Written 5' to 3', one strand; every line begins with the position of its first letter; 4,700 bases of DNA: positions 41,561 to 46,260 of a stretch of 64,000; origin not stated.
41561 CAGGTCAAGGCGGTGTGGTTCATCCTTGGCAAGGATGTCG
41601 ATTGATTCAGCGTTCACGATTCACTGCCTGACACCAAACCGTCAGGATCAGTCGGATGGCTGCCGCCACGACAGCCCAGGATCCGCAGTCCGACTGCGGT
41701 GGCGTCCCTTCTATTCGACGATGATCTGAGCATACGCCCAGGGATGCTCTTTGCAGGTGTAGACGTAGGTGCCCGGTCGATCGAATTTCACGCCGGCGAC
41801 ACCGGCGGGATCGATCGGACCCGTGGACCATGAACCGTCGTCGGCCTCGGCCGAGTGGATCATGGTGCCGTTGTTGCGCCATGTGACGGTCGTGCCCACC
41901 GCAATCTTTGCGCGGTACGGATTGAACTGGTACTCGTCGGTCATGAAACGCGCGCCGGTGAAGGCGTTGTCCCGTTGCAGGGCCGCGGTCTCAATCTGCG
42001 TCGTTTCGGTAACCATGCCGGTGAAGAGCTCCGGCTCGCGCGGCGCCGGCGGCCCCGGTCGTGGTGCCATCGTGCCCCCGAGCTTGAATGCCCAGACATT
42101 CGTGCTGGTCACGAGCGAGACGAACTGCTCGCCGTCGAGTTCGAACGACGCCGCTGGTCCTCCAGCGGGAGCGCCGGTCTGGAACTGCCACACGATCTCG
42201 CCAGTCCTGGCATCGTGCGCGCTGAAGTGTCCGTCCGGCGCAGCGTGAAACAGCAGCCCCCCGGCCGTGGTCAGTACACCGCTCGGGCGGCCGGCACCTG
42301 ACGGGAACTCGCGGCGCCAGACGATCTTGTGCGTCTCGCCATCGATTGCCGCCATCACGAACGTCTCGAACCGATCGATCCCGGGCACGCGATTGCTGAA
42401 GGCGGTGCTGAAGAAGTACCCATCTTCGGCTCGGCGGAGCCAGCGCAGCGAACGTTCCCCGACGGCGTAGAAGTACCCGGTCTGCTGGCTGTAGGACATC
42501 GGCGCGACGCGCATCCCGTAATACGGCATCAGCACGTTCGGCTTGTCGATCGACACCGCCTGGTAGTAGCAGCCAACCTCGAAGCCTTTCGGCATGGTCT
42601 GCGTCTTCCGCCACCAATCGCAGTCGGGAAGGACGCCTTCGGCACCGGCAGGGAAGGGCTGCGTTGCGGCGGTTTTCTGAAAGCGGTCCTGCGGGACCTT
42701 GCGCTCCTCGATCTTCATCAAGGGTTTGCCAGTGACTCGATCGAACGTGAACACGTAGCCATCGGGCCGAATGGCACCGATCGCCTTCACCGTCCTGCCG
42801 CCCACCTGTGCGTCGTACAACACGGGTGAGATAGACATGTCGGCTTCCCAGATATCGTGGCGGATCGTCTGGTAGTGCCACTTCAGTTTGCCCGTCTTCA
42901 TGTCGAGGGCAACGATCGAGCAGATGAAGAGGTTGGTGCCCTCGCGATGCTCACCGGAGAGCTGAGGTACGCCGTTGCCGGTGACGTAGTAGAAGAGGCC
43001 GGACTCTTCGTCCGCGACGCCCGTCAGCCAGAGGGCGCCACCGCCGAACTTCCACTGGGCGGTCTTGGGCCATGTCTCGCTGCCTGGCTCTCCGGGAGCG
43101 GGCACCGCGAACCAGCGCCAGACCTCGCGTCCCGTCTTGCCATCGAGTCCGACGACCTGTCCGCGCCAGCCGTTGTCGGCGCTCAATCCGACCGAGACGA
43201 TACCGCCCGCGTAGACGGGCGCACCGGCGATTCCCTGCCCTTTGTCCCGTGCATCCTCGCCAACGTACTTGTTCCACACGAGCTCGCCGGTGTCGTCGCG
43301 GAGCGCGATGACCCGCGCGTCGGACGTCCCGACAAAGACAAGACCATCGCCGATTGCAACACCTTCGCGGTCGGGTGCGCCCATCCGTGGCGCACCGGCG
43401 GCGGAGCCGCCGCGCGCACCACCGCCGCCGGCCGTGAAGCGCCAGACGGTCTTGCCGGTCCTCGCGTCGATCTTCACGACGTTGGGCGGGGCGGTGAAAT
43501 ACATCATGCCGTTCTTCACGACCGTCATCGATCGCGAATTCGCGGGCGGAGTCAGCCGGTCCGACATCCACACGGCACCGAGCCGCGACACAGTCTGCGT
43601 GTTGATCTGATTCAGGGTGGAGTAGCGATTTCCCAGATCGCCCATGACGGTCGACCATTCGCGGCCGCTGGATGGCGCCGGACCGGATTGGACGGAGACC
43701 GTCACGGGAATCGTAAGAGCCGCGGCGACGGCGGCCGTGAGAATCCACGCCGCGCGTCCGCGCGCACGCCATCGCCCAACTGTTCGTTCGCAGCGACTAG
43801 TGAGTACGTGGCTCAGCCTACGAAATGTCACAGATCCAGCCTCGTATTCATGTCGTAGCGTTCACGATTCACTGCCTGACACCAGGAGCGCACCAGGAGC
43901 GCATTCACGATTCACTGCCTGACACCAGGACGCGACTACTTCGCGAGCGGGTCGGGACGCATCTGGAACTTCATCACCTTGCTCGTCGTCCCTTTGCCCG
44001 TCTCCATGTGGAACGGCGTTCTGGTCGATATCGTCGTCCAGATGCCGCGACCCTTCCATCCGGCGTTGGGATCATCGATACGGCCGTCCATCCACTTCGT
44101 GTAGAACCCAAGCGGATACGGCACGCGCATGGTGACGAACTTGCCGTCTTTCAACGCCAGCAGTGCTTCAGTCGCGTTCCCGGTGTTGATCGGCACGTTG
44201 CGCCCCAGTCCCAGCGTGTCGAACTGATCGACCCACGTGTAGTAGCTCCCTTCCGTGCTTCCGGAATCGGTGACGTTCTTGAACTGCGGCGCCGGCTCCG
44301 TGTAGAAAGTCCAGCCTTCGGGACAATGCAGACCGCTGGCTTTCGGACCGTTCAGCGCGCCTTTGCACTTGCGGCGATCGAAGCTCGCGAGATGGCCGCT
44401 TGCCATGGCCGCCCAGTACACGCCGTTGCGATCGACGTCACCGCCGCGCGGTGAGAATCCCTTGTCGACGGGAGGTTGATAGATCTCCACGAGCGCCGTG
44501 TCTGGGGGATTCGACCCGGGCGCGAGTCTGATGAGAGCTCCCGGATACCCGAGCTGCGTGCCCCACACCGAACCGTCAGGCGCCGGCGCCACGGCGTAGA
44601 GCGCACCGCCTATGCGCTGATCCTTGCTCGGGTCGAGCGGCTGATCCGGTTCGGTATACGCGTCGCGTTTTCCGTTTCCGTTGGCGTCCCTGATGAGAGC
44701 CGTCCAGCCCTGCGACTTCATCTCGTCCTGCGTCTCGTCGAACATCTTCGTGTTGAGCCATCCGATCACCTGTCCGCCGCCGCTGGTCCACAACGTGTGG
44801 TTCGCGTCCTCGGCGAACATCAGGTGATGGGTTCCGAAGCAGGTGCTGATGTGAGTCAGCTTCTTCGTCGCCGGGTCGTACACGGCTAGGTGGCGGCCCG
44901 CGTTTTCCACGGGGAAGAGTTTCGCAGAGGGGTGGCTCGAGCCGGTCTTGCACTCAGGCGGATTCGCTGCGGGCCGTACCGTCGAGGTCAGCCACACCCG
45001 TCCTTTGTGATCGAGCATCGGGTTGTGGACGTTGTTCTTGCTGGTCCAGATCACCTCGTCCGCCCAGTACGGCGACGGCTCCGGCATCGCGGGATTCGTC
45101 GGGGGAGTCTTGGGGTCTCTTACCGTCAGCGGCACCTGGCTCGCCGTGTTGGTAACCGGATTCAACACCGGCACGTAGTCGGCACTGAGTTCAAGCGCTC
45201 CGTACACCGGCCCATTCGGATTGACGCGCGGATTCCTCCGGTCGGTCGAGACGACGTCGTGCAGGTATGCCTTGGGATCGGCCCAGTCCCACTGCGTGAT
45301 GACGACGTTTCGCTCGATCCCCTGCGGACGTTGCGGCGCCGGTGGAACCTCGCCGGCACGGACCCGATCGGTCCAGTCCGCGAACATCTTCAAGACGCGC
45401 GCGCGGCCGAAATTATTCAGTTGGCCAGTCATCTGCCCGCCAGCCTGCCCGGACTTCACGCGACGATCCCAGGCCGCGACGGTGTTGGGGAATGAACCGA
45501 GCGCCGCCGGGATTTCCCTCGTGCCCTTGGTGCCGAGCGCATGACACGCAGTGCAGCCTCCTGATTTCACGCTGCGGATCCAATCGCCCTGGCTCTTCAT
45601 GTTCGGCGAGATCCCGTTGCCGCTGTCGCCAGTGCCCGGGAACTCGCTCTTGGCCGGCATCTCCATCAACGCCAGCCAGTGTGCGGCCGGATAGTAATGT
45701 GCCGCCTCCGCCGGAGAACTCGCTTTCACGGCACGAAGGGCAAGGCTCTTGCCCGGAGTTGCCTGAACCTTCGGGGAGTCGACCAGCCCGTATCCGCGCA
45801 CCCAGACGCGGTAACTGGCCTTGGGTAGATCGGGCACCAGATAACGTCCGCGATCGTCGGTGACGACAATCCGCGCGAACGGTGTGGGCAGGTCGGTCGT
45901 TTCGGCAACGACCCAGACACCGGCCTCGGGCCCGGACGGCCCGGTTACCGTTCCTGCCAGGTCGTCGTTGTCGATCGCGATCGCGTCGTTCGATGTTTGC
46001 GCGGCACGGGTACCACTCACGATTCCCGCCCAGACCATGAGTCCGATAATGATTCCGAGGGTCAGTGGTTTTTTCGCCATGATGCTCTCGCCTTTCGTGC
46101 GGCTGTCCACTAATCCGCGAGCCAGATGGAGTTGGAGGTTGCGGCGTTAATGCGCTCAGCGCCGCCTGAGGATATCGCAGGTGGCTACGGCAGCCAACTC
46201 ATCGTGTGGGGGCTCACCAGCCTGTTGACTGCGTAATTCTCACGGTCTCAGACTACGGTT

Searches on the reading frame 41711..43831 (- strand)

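Call 3: search_protein_families(library=pfam, proteins=[window:41711-43831:-], max_evalue=0.01)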
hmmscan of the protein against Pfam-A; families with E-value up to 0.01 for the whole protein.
window:41711-43831:- (706 aa): 4 families
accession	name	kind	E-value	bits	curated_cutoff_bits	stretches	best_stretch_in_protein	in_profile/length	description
PF01011.28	PQQ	-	2.3e-78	264.8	26.7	2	59-397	1-363/595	Glucose/ethanol/alcohol dehydrogenase, beta-propeller domain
PF13360.13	PQQ_2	-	3.6e-32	112.3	27.6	3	87-239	16-143/233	Outer membrane protein assembly factor BamB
PF13570.13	Beta-prop_ACSF4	-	9e-09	35.6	133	1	494-564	116-185/329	Beta-alanine-activating enzyme, beta-propeller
PF00127.26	Copper-bind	-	0.0018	19.1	21.2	0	633-705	11-98/99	Copper binding proteins, plastocyanin/azurin family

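Call 4: search_protein_families(library=ncbifam, proteins=[window:41711-43831:-], max_evalue=0.01)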
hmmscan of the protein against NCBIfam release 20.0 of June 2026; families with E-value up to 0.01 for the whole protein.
window:41711-43831:- (706 aa): 9 families
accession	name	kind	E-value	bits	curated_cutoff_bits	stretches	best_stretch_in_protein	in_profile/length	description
TIGR04528.1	acido_non_PQQ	subfamily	3.1e-91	306.6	650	2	57-374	4-313/493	acido-empty-quinoprotein group A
TIGR03075.1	PQQ_enz_alc_DH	subfamily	5.3e-84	282.7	480.05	1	62-574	25-525/530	PQQ-dependent dehydrogenase, methanol/ethanol family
TIGR03074.1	PQQ_membr_DH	subfamily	7.9e-49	166.2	832.65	2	55-395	153-527/783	membrane-bound PQQ-dependent dehydrogenase, glucose/quinate/shikimate family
TIGR03300.1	assembly_YfgL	equivalog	7.9e-16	57.7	285.2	1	99-239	57-170/377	outer membrane protein assembly factor BamB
NF008351.0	PRK11138.1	equivalog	2.1e-10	39.7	423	1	117-239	80-185/394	outer membrane protein assembly factor BamB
TIGR02657.1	amicyanin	equivalog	1.9e-06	28.1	110.2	1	637-706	9-83/83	amicyanin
TIGR03102.1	halo_cynanin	subfamily_domain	3.3e-06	27.1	93.8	1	625-696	28-103/115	halocyanin domain-containing protein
NF041516.1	PA2928_fam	subfamily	0.0004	19.9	70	0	492-550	70-127/376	PA2928 family protein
TIGR02656.1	cyanin_plasto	equivalog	0.0099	16.3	87.85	0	634-696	12-87/99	plastocyanin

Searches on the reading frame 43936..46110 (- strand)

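Call 3: search_protein_families(library=pfam, proteins=[window:43936-46110:-], max_evalue=0.01)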
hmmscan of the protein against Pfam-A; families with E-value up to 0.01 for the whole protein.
window:43936-46110:- (724 aa): 1 family
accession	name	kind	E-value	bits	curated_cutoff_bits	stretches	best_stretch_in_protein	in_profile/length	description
PF13620.12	CarboxypepD_reg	-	3.3e-06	27.8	32.3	1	51-125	2-77/82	Carboxypeptidase regulatory-like domain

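Call 4: search_protein_families(library=ncbifam, proteins=[window:43936-46110:-], max_evalue=0.01)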
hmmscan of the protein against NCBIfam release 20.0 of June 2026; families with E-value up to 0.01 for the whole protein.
window:43936-46110:- (724 aa): 0 families
